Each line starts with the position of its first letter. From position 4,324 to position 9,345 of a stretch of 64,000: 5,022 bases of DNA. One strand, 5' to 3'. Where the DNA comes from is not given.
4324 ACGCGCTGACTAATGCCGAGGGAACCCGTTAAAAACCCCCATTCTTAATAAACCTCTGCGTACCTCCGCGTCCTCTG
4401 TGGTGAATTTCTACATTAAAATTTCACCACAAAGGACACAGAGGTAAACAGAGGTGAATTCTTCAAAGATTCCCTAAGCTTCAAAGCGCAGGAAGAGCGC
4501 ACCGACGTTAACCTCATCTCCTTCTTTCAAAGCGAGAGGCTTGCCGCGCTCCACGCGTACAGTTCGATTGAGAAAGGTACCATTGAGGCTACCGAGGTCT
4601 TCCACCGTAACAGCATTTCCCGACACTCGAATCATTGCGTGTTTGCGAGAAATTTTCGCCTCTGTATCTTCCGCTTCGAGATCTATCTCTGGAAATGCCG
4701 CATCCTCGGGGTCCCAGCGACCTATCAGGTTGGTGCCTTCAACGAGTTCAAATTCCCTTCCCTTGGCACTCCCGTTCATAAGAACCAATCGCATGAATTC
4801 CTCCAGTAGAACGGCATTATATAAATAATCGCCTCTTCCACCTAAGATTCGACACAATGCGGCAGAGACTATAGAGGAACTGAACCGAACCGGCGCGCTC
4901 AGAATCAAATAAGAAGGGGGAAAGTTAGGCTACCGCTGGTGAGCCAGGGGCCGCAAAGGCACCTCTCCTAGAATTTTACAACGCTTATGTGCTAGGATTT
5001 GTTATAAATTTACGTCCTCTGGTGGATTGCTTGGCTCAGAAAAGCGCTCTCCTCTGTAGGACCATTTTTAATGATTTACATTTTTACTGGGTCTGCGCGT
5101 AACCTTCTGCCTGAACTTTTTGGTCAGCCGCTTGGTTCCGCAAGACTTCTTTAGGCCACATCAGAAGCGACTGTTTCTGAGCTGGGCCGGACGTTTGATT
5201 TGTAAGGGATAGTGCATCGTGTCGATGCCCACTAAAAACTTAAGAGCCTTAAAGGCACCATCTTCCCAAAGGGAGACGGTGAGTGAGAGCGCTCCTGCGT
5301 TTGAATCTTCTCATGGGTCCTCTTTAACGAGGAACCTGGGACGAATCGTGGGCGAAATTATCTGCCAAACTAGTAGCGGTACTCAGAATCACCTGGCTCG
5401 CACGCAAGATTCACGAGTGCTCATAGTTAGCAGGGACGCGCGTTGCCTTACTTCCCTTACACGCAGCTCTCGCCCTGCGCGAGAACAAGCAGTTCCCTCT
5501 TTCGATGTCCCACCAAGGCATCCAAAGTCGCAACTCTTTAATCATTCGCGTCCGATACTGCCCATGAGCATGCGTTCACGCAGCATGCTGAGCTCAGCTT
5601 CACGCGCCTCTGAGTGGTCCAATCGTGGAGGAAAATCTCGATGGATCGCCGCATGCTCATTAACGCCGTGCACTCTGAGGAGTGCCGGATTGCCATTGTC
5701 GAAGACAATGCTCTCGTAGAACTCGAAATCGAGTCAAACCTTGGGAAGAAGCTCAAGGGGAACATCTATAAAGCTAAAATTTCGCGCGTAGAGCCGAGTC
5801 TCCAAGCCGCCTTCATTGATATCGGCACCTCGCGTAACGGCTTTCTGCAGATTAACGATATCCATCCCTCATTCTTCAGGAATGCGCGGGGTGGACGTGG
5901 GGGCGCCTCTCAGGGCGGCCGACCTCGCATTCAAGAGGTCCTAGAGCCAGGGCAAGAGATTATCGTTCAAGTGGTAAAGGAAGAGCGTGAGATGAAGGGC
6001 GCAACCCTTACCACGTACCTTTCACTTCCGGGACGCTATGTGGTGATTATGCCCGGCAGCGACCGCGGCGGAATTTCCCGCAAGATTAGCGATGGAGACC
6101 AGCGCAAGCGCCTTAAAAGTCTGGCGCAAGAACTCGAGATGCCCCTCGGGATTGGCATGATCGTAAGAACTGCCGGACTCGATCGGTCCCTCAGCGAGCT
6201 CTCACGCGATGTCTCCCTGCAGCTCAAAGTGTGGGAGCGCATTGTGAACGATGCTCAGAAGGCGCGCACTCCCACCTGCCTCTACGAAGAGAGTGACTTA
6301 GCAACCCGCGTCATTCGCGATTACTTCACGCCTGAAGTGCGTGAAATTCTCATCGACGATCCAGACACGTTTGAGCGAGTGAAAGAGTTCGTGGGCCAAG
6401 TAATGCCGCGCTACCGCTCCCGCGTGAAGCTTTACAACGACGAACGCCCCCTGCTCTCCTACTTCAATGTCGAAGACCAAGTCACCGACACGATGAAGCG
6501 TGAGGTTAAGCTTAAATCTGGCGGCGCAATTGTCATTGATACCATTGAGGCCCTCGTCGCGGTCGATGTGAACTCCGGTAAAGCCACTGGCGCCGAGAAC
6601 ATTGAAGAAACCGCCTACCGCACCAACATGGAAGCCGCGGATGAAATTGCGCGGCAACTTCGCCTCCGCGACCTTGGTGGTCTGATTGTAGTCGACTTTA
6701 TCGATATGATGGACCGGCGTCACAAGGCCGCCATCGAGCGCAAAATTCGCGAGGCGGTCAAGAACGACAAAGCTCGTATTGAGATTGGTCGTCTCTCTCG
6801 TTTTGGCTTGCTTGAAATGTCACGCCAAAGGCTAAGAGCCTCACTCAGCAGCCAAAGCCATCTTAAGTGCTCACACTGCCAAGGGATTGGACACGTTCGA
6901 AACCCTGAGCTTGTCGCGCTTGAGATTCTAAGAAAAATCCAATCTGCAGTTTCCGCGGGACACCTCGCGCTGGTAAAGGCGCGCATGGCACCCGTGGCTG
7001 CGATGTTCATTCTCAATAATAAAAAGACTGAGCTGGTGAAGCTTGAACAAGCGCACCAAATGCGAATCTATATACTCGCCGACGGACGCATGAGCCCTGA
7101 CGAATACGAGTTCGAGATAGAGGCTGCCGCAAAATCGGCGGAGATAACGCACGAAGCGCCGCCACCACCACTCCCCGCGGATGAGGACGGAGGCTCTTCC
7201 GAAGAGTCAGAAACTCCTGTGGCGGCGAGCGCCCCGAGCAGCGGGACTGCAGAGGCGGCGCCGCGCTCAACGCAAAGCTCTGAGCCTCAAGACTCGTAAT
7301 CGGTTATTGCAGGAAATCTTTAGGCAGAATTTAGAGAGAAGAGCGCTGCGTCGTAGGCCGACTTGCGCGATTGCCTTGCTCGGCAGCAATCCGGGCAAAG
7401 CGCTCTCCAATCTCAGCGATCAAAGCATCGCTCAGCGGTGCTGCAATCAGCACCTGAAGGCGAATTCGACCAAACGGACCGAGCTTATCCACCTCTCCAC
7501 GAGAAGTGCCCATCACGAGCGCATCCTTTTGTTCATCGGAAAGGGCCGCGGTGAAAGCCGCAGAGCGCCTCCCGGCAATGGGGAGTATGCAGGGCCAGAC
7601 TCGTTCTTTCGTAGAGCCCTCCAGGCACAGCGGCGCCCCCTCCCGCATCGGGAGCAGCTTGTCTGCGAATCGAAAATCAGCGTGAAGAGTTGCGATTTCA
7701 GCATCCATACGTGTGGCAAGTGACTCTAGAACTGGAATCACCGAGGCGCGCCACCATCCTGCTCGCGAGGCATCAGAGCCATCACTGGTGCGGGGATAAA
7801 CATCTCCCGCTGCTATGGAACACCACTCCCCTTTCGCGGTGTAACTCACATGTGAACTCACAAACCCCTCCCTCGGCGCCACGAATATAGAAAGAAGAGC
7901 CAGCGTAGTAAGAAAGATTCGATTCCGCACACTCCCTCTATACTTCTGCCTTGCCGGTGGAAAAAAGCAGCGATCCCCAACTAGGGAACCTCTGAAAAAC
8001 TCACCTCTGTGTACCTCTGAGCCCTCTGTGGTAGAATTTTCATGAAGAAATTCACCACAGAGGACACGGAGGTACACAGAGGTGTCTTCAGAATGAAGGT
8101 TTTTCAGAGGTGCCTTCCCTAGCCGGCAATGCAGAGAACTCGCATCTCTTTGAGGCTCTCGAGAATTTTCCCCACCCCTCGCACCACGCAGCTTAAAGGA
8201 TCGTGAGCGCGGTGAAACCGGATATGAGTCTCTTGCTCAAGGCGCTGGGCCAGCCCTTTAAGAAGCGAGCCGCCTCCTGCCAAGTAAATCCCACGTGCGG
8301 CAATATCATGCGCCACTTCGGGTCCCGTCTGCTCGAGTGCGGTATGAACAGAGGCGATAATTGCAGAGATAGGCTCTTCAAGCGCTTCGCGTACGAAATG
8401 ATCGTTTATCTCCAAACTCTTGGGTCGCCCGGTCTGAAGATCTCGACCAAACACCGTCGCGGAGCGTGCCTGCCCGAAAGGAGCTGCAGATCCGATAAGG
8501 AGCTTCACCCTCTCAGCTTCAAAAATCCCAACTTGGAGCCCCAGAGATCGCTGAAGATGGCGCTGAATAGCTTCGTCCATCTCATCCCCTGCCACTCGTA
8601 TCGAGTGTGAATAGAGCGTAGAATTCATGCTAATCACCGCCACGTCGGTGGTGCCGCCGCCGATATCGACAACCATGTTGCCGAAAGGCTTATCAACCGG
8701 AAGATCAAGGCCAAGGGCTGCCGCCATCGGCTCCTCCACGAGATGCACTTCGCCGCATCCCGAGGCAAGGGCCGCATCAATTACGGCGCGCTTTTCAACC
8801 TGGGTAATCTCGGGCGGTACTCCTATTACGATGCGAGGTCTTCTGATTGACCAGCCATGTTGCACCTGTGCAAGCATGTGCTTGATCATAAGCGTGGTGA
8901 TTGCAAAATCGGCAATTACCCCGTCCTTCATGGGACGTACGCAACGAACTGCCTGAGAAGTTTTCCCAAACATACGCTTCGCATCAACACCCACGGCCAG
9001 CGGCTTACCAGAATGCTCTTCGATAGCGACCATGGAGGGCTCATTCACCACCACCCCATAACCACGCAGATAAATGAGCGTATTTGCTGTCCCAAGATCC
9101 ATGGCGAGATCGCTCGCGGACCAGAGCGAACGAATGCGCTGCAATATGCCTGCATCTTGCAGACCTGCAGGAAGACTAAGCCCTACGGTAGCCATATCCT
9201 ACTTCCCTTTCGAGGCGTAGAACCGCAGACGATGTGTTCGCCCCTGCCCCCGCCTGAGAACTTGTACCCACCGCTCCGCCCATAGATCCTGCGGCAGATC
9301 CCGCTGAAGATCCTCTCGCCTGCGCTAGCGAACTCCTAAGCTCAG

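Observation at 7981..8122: Abundant nested-palindrome MITE-like element family precisely occupying gene ends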

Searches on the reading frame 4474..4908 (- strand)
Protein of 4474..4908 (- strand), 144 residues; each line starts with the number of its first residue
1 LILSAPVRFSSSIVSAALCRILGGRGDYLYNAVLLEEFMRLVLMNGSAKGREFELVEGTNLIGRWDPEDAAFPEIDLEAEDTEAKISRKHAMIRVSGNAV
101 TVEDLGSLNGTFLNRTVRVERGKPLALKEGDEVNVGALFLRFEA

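Call 11: search_protein_families(library=pfam, proteins=[window:4474-4908:-])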
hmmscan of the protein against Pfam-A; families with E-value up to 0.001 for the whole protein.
window:4474-4908:- (144 aa): 2 families
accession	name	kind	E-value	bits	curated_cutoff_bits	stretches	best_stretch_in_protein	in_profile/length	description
PF00498.31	FHA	-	9.5e-15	55.2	20.7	1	62-136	3-67/67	FHA domain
PF16697.10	Yop-YscD_cpl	-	3.1e-10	40.6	33.2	1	44-143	3-91/94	Inner membrane component of T3SS, cytoplasmic domain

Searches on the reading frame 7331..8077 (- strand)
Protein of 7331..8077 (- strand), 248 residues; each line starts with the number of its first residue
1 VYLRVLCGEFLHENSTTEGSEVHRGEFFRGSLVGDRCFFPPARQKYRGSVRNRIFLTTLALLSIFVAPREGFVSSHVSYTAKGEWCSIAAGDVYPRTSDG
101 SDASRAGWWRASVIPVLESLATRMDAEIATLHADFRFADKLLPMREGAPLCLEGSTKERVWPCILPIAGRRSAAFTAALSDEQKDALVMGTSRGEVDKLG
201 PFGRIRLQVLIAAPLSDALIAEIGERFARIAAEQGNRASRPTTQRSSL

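Call 11: search_protein_families(library=pfam, proteins=[window:7331-8077:-])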
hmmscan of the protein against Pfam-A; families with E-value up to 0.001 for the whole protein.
window:7331-8077:- (248 aa): 0 families

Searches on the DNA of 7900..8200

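Call 69: search_rna_families(source=window, start=7900, end=8200, threshold=evalue, max_evalue=1)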
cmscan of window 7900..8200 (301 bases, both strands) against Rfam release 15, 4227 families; matches with E-value up to 1: 15.
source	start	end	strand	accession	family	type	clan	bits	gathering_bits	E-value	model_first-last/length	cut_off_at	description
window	7993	8091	-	RF04157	MIR9486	Gene; miRNA;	-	45.1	100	2e-08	1-119/119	no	MIR9486 microRNA precursor family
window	7992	8090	+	RF04157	MIR9486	Gene; miRNA;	-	37.7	100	1.9e-06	1-119/119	no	MIR9486 microRNA precursor family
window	8007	8079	+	RF03820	mir-5429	Gene; miRNA;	-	37.4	80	4.5e-06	1-83/83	no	mir-5429 microRNA precursor family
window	8007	8079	-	RF03820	mir-5429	Gene; miRNA;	-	32.8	80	7.4e-05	1-83/83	no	mir-5429 microRNA precursor family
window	8002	8084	-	RF00961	mir-581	Gene; miRNA;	-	31.8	100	0.0001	1-89/89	no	mir-581 microRNA precursor family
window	8004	8082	-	RF04043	mir-2062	Gene; miRNA;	-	31.2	90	6.1e-05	1-72/72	no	mir-2062 microRNA precursor family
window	7989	8094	-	RF00794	mir-42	Gene; miRNA;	CL00088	30.2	70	5.3e-05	1-102/102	no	mir-42 microRNA precursor family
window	8005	8081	+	RF03435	mir-726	Gene; miRNA;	-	27.5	76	0.00097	1-87/87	no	mir-726 microRNA precursor family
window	8002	8085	-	RF03352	mir-4869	Gene; miRNA;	-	24.9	70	0.0035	1-78/78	no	mir-4869 microRNA precursor family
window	7999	8087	-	RF03796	mir-5984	Gene; miRNA;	-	21.6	95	0.065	1-74/74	no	mir-5984 microRNA precursor family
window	8011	8075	-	RF01897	mir-188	Gene; miRNA;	-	20.7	72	0.1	1-84/84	no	mir-188 microRNA precursor family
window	7999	8087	+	RF03796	mir-5984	Gene; miRNA;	-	20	95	0.18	1-74/74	no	mir-5984 microRNA precursor family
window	8009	8078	+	RF04067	mir-4520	Gene; miRNA;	-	17.5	90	0.2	1-70/70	no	mir-4520 microRNA precursor family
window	8000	8089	-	RF00697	mir-186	Gene; miRNA;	-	17.5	70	0.88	1-82/82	no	mir-186 microRNA precursor family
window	8011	8078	-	RF00678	mir-140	Gene; miRNA;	-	17.1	70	0.22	1-79/79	no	mir-140 microRNA precursor family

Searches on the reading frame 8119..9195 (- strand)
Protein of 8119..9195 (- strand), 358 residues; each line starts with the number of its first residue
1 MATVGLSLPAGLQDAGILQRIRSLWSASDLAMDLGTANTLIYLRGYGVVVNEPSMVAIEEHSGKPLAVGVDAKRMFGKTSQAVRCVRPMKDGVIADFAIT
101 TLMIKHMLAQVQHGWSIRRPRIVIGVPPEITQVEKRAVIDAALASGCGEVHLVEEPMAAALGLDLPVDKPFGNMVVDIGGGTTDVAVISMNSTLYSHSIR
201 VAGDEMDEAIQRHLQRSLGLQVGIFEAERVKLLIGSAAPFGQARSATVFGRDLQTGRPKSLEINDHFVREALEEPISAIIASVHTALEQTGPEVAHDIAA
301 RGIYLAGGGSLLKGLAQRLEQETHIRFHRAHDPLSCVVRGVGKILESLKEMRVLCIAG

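Call 11: search_protein_families(library=pfam, proteins=[window:8119-9195:-])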
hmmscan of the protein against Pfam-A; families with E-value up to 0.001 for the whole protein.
window:8119-9195:- (358 aa): 6 families
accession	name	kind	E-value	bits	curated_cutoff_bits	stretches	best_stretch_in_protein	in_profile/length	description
PF06723.19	MreB_Mbl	-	7.5e-123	410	27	1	28-351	2-325/327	MreB/Mbl protein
PF14450.12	FtsA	-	9.4e-12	45.8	31.8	1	174-326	1-106/127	Cell division protein FtsA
PF00022.25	Actin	-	4.7e-10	39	27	1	57-216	29-189/410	Actin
PF00012.26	HSP70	-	2.6e-09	36.3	20.6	1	99-224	113-244/599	Hsp70 protein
PF11104.14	PilM_2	-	1.3e-05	24.8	27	0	300-326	275-301/340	Type IV pilus assembly protein PilM;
PF21522.3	MreB-like_C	-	0.00011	23.3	27.8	0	175-312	1-116/123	Archaeal actin homologue MreB-like, C-terminal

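Call 13: find_encoding_contigs(protein=window:8119-9195:-, flank=3000, max_places=6)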
Protein window:8119-9195:- (358 aa): 2 contigs read that carry it; 2 places shown.
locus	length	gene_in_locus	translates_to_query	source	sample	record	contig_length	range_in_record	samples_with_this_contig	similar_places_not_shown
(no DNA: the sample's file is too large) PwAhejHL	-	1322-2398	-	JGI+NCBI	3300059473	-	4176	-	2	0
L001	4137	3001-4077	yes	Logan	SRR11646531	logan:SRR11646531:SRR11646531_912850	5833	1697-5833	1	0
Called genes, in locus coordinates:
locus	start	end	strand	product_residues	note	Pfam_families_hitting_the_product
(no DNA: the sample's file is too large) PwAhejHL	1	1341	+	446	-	?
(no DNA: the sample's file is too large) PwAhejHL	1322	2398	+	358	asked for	PF00022:Actin (faint), PF06723:MreB_Mbl, PF00012:HSP70, PF11104:PilM_2 (faint), PF14450:FtsA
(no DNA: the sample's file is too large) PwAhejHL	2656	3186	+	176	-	-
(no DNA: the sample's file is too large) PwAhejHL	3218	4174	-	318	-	?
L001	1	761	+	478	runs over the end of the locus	PF03772:Competence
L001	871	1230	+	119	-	-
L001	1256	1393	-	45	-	-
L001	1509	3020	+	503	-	-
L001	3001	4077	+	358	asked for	PF00022:Actin (faint), PF06723:MreB_Mbl, PF00012:HSP70, PF11104:PilM_2 (faint), PF14450:FtsA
